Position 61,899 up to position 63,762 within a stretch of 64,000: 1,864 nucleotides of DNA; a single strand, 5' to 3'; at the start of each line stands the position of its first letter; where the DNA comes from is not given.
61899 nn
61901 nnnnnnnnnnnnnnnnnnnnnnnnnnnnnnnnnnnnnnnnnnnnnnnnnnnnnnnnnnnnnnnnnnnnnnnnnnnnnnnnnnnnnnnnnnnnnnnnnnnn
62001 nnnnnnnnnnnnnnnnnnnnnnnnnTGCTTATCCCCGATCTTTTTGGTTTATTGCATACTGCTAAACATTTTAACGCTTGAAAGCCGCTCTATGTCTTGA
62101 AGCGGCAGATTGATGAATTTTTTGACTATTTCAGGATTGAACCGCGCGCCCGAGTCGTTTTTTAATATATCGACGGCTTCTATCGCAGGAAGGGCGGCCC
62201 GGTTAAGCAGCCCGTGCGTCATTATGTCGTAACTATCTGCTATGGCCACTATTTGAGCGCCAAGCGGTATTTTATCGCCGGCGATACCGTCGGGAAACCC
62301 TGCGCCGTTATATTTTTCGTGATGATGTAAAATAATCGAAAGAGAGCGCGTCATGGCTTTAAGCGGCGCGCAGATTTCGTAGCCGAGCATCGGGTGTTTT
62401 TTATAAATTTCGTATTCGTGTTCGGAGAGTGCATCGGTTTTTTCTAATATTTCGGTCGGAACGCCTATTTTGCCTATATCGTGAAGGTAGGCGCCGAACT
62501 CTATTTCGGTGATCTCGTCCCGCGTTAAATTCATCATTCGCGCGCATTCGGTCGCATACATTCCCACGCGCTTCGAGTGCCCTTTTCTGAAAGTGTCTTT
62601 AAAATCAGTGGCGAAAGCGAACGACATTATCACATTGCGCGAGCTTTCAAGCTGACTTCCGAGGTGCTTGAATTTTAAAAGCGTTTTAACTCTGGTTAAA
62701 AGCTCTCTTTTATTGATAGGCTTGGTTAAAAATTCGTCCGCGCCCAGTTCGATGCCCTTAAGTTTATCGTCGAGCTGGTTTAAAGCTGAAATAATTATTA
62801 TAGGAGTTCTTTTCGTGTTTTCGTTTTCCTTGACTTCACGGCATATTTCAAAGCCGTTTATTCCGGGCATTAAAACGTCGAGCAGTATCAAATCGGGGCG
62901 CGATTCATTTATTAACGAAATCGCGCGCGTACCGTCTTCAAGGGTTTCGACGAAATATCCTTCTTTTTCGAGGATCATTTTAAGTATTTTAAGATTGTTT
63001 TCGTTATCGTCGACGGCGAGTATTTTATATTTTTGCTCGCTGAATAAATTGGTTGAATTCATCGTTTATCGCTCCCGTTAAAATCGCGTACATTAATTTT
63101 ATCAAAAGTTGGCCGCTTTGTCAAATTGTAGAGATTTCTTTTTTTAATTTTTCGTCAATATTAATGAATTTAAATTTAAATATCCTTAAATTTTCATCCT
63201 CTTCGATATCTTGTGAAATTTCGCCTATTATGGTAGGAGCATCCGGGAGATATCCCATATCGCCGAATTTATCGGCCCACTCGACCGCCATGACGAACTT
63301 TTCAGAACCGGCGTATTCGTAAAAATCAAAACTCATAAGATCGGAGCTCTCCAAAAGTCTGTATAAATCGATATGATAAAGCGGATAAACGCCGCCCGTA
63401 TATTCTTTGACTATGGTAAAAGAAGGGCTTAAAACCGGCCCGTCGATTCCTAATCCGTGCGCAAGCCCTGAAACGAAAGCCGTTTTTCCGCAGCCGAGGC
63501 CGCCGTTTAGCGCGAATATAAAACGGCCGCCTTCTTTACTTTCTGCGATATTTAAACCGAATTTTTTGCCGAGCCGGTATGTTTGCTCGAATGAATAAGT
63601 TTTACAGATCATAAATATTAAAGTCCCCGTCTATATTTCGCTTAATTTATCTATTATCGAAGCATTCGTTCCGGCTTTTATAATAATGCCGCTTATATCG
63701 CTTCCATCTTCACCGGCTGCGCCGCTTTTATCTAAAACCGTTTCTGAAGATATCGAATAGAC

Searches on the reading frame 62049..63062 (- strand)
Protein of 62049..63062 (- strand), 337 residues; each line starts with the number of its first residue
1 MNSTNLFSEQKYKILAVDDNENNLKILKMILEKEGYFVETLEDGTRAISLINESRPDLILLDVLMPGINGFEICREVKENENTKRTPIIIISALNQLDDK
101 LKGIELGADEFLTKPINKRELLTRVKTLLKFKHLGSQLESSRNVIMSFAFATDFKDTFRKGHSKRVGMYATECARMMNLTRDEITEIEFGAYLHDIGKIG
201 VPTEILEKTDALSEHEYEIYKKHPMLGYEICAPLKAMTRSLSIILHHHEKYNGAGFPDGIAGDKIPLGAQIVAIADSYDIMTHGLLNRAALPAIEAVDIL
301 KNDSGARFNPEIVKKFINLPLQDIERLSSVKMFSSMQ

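Call 3: search_protein_families(library=pfam, proteins=[window:62049-63062:-], max_evalue=0.01)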
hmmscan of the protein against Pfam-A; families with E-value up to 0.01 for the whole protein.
window:62049-63062:- (337 aa): 3 families
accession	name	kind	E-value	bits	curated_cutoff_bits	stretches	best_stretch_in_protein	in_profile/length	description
PF13487.12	HD_5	-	2.4e-33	115.7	27.2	1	156-312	11-170/170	HD domain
PF00072.30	Response_reg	-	5.1e-31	107.6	30.2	1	14-126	1-111/111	Response regulator receiver domain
PF01966.28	HD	-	3e-19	69.9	22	1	161-280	3-115/116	HD domain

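Call 4: search_protein_families(library=ncbifam, proteins=[window:62049-63062:-], max_evalue=0.01)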
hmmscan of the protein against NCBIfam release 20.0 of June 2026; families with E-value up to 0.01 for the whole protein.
window:62049-63062:- (337 aa): 100 families (the best 25 are shown)
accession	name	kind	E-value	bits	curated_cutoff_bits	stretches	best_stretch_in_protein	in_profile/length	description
NF053512.1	nitric_RR_NosR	exception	1.3e-58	199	400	2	148-322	181-356/422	response regulator c-di-GMP phosphodiesterase, NosR family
NF007135.0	PRK09581.1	equivalog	5.6e-45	154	474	1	13-148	4-139/457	PleD family two-component system response regulator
NF045944.1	ResRegRpaBCyano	equivalog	1.3e-32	113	330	1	15-137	1-120/229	response regulator transcription factor RpaB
NF040534.1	resp_reg_YycF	equivalog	7.1e-32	110.5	340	1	13-135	2-121/231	response regulator YycF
NF053854.1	RespRegPhoBBctds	equivalog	1.6e-30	106.2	270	1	14-144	1-132/225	two-component system response regulator PhoB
TIGR02154.1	PhoB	equivalog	3.1e-30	105.2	296.2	1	12-131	3-122/226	phosphate regulon transcriptional regulator PhoB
NF040689.1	MtrAB_MtrA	equivalog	7.3e-30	103.9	300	1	14-169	1-148/219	MtrAB system response regulator MtrA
NF008199.0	PRK10955.1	equivalog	4.1e-27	95.6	341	1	13-143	3-129/232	envelope stress response regulator transcription factor CpxR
NF008296.0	PRK11083.1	equivalog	9.5e-27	93.9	273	1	10-150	2-138/228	two-component system response regulator CreB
NF041733.1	resp_reg_CseB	equivalog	1.5e-26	93.2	350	1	13-140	2-126/228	two-component system response regulator CseB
NF007005.1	PRK09468.1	equivalog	9.1e-26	90.7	331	1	10-133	2-123/237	osmolarity response regulator transcription factor OmpR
NF045991.1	RespRegCtrARhodob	equivalog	1.1e-25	90.8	350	1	13-130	2-117/224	response regulator transcription factor CtrA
NF033117.2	vanR_ACDEGLN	exception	1.2e-25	90.5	350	1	14-142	1-127/226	VanR-ABDEGLN family response regulator transcription factor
NF033120.0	vanR_FM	exception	2.8e-25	89.3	460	1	12-135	4-125/231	vancomycin resistance response regulator transcription factor, VanR-F/VanR-M family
TIGR01387.1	cztR_silR_copR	subfamily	3.5e-25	88.9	279.2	1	14-134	1-119/218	heavy metal response regulator transcription factor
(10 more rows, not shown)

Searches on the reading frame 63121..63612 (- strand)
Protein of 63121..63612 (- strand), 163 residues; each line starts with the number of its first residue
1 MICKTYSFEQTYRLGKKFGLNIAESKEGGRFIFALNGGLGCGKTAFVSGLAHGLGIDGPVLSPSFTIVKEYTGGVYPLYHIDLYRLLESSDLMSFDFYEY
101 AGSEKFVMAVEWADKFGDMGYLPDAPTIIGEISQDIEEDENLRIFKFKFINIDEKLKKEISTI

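Call 3: search_protein_families(library=pfam, proteins=[window:63121-63612:-], max_evalue=0.01)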
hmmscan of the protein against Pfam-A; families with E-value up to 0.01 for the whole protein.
window:63121-63612:- (163 aa): 1 family
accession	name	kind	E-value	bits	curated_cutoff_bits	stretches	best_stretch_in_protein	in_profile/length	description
PF02367.23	TsaE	-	7.3e-29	100.8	26.6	1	8-124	4-111/128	Threonylcarbamoyl adenosine biosynthesis protein TsaE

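Call 4: search_protein_families(library=ncbifam, proteins=[window:63121-63612:-], max_evalue=0.01)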
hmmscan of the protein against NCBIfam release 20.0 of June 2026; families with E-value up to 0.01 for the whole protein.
window:63121-63612:- (163 aa): 2 families
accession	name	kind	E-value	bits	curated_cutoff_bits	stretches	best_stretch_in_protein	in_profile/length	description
TIGR00150.1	T6A_YjeE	equivalog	7.2e-25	87.4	60.1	1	17-116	10-107/135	tRNA (adenosine(37)-N6)-threonylcarbamoyltransferase complex ATPase subunit type 1 TsaE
NF007931.0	PRK10646.1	equivalog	8.7e-16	58.2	246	1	18-126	17-121/153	tRNA (adenosine(37)-N6)-threonylcarbamoyltransferase complex ATPase subunit type 1 TsaE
